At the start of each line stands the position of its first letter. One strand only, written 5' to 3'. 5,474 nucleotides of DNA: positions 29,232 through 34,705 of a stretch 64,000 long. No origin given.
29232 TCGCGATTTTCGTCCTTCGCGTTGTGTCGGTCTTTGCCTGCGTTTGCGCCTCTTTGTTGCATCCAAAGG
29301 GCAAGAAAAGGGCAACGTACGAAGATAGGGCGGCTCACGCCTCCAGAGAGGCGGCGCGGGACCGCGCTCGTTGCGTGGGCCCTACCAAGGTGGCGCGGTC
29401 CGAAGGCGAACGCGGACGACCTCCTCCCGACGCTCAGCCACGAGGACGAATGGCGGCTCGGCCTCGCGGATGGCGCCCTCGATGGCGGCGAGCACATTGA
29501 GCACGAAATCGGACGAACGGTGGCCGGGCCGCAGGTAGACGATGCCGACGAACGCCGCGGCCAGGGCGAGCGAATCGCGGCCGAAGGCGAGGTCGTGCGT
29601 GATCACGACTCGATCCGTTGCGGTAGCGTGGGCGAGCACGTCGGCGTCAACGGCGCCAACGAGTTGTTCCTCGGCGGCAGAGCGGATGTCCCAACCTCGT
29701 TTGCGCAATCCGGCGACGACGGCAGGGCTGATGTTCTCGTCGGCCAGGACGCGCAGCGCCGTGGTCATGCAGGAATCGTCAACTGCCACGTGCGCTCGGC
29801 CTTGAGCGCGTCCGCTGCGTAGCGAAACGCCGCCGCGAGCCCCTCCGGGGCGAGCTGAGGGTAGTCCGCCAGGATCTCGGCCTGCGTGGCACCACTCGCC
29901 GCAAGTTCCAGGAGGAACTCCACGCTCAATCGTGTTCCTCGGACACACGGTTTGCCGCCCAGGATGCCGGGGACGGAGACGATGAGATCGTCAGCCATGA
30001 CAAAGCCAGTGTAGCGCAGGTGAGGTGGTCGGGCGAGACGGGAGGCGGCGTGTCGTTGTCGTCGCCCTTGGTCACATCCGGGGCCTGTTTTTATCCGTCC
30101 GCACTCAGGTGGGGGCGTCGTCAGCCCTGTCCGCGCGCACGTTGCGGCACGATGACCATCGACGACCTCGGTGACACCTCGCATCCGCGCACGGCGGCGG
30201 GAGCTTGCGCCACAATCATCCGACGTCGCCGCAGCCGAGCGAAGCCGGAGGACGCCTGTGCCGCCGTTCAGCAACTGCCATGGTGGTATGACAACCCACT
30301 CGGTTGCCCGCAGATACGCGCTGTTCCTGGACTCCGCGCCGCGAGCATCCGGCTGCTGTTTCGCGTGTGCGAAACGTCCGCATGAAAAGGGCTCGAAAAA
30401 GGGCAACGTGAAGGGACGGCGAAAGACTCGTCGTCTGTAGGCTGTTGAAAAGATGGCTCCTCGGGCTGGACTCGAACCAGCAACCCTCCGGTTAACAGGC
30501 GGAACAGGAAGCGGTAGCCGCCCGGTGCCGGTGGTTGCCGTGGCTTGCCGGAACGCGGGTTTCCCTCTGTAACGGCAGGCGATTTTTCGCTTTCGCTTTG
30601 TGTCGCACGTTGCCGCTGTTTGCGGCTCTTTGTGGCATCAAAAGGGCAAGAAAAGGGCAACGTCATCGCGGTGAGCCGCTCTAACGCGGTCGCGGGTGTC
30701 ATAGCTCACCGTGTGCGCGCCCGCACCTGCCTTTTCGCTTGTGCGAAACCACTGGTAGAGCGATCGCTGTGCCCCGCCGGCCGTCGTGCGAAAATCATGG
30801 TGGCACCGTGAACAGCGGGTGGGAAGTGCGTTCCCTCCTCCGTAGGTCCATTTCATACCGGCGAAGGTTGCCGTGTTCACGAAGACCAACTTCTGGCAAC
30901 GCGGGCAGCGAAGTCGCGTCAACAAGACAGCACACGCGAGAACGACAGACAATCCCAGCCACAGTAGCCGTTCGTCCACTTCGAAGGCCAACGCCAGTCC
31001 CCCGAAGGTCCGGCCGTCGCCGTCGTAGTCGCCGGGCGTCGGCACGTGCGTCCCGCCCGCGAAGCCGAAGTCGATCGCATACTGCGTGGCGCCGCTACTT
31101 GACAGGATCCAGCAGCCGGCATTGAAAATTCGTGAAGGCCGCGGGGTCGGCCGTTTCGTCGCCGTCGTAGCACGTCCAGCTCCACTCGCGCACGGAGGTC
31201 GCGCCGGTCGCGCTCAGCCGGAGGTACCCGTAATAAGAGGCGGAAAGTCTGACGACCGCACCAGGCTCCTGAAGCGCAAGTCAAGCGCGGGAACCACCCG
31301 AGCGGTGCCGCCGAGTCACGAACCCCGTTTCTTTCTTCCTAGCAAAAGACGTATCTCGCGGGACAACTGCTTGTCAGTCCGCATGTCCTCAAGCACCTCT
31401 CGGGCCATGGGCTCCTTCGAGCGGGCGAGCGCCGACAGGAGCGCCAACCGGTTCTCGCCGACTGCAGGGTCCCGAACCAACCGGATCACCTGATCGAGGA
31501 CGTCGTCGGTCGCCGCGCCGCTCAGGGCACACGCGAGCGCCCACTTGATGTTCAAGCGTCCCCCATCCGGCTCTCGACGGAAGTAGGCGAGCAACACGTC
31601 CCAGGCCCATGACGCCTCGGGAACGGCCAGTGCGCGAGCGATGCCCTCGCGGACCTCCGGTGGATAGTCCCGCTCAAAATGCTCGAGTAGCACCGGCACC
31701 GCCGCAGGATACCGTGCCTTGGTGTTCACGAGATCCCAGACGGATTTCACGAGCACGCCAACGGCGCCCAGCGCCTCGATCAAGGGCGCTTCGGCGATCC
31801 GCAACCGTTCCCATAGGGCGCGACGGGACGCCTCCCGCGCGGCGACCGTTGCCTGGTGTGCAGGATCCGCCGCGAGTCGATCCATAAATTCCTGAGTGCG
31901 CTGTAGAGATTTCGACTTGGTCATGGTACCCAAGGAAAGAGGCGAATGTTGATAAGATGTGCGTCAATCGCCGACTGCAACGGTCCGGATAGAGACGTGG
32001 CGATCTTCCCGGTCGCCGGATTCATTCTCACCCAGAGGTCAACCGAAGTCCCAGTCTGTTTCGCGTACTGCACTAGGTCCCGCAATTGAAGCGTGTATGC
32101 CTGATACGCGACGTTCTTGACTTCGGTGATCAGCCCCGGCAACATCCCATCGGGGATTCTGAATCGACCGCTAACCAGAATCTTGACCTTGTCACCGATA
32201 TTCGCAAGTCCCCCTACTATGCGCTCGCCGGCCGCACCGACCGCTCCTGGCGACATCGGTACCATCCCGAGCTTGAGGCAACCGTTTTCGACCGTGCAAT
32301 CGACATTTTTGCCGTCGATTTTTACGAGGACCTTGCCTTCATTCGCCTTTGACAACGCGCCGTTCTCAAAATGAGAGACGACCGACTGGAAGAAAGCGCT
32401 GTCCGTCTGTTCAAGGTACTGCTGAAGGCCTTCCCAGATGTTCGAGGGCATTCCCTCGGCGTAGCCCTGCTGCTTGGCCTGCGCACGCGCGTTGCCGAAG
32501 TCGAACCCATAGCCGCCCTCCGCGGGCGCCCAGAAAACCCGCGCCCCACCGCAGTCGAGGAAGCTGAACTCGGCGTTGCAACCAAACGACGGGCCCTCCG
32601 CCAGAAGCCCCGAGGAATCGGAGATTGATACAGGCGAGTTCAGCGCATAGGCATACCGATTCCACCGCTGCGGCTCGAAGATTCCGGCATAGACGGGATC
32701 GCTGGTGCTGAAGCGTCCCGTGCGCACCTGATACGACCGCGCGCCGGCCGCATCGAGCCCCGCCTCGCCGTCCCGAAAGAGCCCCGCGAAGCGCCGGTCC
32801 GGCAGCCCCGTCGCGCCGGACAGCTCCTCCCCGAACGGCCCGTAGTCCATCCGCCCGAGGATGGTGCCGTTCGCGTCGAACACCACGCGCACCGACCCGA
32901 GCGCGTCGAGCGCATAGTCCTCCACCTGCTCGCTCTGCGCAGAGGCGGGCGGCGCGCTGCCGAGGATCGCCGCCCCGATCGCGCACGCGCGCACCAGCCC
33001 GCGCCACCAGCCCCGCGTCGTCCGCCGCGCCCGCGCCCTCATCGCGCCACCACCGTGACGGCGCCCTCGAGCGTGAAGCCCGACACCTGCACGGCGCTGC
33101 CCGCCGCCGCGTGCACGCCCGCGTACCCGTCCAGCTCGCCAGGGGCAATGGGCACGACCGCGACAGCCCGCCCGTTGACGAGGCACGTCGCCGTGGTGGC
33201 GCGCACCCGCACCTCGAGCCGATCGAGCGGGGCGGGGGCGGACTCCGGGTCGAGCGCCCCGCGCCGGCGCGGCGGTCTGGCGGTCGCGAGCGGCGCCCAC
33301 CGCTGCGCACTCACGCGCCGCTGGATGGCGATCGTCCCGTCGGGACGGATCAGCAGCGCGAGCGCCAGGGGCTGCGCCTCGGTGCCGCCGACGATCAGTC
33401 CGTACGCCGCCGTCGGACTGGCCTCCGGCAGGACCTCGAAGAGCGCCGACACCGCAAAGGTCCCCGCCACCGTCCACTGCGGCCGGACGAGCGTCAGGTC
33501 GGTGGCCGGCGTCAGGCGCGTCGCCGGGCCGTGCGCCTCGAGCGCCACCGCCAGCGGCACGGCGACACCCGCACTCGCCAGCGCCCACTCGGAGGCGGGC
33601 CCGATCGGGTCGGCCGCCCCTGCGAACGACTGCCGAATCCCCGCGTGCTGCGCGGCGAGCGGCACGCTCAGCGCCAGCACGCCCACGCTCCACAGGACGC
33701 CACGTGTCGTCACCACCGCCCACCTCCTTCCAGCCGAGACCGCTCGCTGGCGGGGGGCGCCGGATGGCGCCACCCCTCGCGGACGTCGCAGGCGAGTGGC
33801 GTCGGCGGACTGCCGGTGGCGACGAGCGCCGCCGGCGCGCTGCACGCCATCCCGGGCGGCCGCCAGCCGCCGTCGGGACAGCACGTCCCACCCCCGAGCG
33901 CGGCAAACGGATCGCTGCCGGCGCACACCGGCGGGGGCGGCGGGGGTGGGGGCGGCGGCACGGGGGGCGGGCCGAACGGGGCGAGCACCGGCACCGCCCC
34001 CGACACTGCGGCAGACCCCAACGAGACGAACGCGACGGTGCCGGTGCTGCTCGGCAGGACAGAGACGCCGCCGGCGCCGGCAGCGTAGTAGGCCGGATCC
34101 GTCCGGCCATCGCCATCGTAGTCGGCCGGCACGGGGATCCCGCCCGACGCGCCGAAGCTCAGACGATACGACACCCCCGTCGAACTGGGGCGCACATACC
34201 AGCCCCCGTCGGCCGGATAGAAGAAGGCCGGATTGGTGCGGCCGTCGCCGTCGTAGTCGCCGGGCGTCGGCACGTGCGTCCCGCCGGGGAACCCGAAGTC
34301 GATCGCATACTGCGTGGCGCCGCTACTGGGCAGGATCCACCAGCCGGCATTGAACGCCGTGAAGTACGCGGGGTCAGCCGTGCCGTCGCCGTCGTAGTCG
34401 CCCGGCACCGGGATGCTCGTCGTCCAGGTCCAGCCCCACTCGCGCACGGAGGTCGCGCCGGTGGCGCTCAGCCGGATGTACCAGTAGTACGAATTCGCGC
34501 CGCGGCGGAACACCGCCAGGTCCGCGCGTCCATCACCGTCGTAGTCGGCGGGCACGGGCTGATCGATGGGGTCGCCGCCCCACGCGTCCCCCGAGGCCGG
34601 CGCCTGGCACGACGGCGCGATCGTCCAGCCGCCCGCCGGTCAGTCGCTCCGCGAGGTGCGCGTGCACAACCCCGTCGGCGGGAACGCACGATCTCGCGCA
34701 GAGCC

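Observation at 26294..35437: Three stacked, recombinase-less islets at tRNA-Asn delimited by four copies of the tRNA 3' half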

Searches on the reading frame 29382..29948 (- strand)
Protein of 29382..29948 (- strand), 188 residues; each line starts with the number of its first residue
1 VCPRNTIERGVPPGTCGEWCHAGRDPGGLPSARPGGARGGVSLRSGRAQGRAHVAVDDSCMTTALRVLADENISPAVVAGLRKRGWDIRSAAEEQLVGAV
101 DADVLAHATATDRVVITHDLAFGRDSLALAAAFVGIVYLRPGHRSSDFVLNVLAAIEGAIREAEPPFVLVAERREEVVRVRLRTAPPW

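Call 10: search_protein_families(library=pfam, max_evalue=0.01, proteins=[window:29382-29948:-])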
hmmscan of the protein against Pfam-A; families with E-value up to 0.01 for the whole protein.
window:29382-29948:- (188 aa): 2 families
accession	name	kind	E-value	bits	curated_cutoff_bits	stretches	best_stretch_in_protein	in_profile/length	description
PF18480.7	DUF5615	-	3.7e-15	56.2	23.8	1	66-162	2-98/110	Domain of unknown function (DUF5615)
PF18478.7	PIN_10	-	4e-07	30.5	26.2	1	66-131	2-71/84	PIN like domain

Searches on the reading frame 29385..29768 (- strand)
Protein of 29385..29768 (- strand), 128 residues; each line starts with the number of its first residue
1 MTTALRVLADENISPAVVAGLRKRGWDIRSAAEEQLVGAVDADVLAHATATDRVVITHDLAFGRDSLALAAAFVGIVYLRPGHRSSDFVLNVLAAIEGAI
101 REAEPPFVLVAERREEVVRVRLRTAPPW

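Call 85: find_homologous_proteins(query=window:29385-29768:-, max_evalue=1e-25)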
Query seq(128 aa) (128 aa): 18 proteins with E <= 1e-25 among 381 candidates.
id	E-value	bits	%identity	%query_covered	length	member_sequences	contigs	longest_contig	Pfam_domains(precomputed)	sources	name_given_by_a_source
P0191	7.3e-74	263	100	100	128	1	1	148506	PF18480.8,PF18478.8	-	-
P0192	9.2e-67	240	90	100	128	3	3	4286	PF18480.8,PF18478.8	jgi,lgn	jgi:predicted nuclease of predicted toxin-antitoxin system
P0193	9.4e-66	237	90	100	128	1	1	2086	PF18480.8,PF18478.8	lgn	-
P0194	9.0e-55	201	75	100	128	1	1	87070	PF18480.8,PF18478.8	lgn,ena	-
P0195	2.0e-39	152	58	95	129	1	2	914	PF18480.8,PF18478.8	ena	-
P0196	2.2e-39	152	60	98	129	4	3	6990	PF18480.8,PF18478.8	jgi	jgi:predicted nuclease of predicted toxin-antitoxin system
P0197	2.3e-39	152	62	95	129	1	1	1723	PF18480.8,PF18478.8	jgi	jgi:predicted nuclease of predicted toxin-antitoxin system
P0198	4.7e-39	151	59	98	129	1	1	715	PF18480.8,PF18478.8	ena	-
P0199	1.5e-38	149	62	98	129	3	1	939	PF18480.8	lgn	-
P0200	4.2e-38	148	59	95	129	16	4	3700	PF18480.8,PF18478.8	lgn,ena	-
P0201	8.6e-38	147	58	98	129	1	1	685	PF18480.8,PF18478.8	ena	-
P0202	9.5e-38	147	59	98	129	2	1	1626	PF18480.8,PF18478.8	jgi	jgi:predicted nuclease of predicted toxin-antitoxin system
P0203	5.9e-36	141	58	95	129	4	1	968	PF18480.8,PF18478.8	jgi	jgi:predicted nuclease of predicted toxin-antitoxin system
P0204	4.7e-35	138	58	97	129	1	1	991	PF18480.8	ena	-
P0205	6.0e-35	138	56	95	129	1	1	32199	PF18480.8,PF18478.8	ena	-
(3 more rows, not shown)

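Call 86: find_encoding_contigs(protein=P0192, flank=5000, max_places=3)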
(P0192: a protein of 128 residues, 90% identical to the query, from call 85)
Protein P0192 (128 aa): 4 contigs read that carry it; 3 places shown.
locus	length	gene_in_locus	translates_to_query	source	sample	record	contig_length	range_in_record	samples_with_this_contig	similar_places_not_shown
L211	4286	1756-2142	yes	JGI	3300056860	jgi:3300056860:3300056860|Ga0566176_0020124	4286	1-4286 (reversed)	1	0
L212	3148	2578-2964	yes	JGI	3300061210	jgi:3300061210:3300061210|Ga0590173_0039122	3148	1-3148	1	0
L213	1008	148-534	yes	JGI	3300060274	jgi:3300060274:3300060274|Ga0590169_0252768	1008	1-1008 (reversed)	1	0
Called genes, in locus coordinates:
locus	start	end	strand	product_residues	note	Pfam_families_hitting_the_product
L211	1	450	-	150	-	?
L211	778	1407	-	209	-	-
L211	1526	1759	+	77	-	PF04255:DUF433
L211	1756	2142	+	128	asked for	PF18478:PIN_10 (weak), PF18480:DUF5615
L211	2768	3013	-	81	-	-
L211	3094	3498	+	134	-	-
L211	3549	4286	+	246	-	?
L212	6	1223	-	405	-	-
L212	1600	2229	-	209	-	-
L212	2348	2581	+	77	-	PF04255:DUF433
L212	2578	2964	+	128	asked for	PF18478:PIN_10 (weak), PF18480:DUF5615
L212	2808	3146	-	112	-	?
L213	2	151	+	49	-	?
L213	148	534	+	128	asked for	PF18478:PIN_10 (weak), PF18480:DUF5615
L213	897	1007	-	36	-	?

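Call 87: find_encoding_contigs(protein=P0194, flank=8000, max_places=2)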
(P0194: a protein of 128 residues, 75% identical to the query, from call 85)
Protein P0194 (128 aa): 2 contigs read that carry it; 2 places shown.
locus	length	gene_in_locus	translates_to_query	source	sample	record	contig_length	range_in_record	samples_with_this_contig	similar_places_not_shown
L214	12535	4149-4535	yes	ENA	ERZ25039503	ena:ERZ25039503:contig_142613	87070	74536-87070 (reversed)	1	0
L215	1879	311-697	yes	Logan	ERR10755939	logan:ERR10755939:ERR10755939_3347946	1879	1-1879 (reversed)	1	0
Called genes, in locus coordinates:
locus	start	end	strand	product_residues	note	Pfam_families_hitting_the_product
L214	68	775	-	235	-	-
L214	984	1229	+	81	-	PF04014:MazE_antitoxin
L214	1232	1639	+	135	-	PF02661:Fic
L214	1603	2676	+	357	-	-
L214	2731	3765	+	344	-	-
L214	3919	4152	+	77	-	PF04255:DUF433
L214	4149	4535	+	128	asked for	PF18478:PIN_10, PF18480:DUF5615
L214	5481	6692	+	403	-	PF00158:Sigma54_activat, PF01078:Mg_chelatase (faint), PF14532:Sigma54_activ_2, PF00004:AAA (weak), PF07728:AAA_5 (faint), PF25601:AAA_lid_14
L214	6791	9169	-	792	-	PF13004:BACON, PF19190:BACON_2 (weak), PF13004:BACON, PF19190:BACON_2, PF13004:BACON, PF19190:BACON_2 (weak), PF13004:BACON, PF17957:Big_7, +1 more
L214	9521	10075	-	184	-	-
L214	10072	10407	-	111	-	-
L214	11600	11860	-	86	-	-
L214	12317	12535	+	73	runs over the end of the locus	PF02563:Poly_export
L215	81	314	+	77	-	PF04255:DUF433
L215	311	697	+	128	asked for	PF18478:PIN_10, PF18480:DUF5615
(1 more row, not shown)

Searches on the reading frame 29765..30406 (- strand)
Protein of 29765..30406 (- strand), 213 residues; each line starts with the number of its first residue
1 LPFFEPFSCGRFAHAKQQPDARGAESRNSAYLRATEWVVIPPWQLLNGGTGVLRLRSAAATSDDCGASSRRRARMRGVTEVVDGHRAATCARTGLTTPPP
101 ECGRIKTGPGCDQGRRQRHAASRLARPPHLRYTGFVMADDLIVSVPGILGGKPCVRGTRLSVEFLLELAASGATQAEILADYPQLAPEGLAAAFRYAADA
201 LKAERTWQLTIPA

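Call 10: search_protein_families(library=pfam, max_evalue=0.01, proteins=[window:29765-30406:-])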
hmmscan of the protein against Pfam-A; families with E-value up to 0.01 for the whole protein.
window:29765-30406:- (213 aa): 1 family
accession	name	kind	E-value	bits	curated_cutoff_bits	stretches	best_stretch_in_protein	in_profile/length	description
PF04255.20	DUF433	-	4.7e-20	71.6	23.6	1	142-197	1-56/56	Protein of unknown function (DUF433)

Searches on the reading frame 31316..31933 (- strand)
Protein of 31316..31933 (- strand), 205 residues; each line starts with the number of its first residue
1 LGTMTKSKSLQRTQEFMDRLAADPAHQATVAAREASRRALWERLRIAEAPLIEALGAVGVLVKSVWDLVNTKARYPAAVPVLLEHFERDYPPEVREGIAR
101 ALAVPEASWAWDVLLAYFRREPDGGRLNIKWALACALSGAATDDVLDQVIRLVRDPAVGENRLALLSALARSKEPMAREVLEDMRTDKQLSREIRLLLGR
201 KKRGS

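Call 10: search_protein_families(library=pfam, max_evalue=0.01, proteins=[window:31316-31933:-])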
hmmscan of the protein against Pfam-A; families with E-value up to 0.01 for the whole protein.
window:31316-31933:- (205 aa): 2 families
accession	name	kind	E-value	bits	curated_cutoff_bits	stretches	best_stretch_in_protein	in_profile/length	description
PF13646.12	HEAT_2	-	2.4e-07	31.4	27.7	1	114-189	4-75/88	HEAT repeats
PF11838.14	ERAP1_C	-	0.0014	18.5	38.2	1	127-178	166-217/318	ERAP1-like C-terminal domain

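Call 77: search_protein_families(library=ncbifam, max_evalue=0.001, proteins=[window:31316-31933:-])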
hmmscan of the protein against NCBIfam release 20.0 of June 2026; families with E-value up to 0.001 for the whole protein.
window:31316-31933:- (205 aa): 0 families

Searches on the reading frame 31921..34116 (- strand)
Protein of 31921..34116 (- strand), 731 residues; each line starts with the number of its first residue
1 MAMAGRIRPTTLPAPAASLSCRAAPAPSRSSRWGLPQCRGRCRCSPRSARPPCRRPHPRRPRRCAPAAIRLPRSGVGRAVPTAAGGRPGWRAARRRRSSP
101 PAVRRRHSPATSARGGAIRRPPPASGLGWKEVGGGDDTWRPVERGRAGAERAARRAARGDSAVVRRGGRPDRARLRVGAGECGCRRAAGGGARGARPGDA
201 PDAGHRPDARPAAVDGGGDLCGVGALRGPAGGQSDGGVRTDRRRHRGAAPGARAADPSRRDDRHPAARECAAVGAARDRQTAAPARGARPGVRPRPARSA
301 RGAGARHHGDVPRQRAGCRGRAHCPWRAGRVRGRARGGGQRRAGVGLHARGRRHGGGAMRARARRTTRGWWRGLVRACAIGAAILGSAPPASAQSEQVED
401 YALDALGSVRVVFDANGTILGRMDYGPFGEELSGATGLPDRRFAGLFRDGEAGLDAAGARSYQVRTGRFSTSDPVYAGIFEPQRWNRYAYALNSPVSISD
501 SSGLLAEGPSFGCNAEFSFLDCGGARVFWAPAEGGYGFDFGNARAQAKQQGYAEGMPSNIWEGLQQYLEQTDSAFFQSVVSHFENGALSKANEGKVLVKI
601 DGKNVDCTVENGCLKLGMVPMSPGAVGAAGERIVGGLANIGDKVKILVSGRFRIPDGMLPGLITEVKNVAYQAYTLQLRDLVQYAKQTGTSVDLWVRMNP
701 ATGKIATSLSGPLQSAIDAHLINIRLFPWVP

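Call 10: search_protein_families(library=pfam, max_evalue=0.01, proteins=[window:31921-34116:-])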
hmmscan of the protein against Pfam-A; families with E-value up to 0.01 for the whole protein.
window:31921-34116:- (731 aa): 1 family
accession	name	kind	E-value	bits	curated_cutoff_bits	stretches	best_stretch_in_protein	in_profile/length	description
PF15649.12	Tox-REase-7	-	4.6e-12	46.5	25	1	627-699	1-77/84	Restriction endonuclease fold toxin 7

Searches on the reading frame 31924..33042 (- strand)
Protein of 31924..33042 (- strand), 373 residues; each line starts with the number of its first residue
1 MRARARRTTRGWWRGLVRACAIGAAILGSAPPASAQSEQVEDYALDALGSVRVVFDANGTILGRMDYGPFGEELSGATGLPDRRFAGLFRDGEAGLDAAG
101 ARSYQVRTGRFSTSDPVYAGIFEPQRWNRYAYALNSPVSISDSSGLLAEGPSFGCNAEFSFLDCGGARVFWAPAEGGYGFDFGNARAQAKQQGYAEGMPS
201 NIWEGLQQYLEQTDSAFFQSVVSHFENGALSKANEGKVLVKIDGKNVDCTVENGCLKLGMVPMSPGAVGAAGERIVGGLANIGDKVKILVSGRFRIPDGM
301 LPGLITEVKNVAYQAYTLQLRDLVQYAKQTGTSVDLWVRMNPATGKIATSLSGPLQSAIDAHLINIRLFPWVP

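Call 77: search_protein_families(library=ncbifam, max_evalue=0.001, proteins=[window:31924-33042:-])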
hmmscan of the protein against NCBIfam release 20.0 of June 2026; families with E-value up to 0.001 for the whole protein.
seq(373 aa): 1 family
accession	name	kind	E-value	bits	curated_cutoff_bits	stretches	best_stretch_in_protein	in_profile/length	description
TIGR03696.1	Rhs_assc_core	domain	2.7e-14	53.4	32.5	1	67-146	1-76/76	RHS repeat-associated core domain-containing protein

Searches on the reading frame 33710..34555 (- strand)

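Call 11: search_protein_families(library=pfam, max_evalue=0.01, proteins=[window:33710-34555:-])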
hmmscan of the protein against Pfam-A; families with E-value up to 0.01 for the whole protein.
window:33710-34555:- (281 aa): 2 families
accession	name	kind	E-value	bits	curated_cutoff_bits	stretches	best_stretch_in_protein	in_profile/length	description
PF13517.12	FG-GAP_3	-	8.9e-14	52.3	26.9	1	4-61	1-58/61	FG-GAP-like repeat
PF01839.29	FG-GAP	-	7.3e-09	35.8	22.1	1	3-20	8-25/37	FG-GAP repeat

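Call 77: search_protein_families(library=ncbifam, max_evalue=0.001, proteins=[window:33710-34555:-])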
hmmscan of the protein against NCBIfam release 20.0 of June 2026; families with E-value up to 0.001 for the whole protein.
window:33710-34555:- (281 aa): 0 families
